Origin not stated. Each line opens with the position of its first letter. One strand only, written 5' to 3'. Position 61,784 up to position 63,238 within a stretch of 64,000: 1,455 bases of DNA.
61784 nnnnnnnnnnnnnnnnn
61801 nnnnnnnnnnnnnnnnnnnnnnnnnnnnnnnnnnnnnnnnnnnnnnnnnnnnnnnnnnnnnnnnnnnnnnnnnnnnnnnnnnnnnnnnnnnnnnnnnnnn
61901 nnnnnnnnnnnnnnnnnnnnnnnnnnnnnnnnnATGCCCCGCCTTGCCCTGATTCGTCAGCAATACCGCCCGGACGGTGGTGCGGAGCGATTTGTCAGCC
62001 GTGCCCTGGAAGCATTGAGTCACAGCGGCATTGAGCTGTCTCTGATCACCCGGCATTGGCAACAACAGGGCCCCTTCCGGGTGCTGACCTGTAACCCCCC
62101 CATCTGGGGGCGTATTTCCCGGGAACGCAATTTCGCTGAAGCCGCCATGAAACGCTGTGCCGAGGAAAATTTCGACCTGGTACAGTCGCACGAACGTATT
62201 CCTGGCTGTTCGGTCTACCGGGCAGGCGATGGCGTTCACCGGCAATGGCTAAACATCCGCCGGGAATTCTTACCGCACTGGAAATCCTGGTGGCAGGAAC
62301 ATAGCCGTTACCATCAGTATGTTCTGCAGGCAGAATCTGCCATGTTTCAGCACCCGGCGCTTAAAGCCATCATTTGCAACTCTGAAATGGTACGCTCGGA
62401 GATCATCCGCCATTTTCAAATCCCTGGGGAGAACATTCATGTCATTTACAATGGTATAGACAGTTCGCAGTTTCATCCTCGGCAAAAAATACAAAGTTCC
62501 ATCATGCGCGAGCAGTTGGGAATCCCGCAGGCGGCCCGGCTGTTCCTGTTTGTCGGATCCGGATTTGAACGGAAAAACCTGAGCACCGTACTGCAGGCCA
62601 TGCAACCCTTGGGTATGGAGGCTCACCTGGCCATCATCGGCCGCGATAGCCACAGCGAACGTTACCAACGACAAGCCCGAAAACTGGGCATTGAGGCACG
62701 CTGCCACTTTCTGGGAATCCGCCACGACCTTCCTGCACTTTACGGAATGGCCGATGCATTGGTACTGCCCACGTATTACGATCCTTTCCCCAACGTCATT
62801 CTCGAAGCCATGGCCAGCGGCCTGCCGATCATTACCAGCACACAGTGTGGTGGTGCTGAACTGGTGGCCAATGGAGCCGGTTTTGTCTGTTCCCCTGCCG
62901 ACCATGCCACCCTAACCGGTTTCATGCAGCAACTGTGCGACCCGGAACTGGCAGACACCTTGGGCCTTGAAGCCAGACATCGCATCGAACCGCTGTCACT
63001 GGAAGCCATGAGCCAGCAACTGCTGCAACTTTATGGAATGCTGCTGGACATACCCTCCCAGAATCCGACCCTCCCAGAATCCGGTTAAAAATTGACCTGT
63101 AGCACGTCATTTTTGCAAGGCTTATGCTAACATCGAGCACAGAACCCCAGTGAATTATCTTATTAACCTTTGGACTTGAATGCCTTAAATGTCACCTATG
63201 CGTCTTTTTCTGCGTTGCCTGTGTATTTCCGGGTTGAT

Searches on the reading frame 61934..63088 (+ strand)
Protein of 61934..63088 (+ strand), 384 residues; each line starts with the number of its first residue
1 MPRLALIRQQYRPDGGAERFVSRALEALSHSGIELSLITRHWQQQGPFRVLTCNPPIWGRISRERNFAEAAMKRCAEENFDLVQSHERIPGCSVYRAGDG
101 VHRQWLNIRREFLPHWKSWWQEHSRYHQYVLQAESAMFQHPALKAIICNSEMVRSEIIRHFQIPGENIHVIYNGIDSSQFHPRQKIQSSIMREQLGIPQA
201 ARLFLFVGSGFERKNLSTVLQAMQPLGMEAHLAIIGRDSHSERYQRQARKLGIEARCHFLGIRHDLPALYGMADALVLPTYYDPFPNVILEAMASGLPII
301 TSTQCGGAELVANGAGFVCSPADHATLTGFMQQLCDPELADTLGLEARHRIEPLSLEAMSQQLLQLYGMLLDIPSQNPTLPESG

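Call 79: search_protein_families(library=pfam, proteins=[window:61934-63088:+], max_evalue=0.00001)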
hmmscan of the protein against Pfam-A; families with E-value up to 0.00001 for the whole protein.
window:61934-63088:+ (384 aa): 4 families
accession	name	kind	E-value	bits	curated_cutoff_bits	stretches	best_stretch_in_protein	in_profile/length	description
PF00534.26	Glycos_transf_1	-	6.8e-31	107.5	26.4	1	191-344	5-166/172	Glycosyl transferases group 1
PF13692.12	Glyco_trans_1_4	-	1.3e-26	94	27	1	202-334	2-139/142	Glycosyl transferases group 1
PF13439.12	Glyco_transf_4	-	4.6e-21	76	28.5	1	15-178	2-169/170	Glycosyltransferase Family 4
PF13579.12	Glyco_trans_4_4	-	1.8e-08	35.3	29.7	1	15-174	1-158/158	Glycosyl transferase 4-like domain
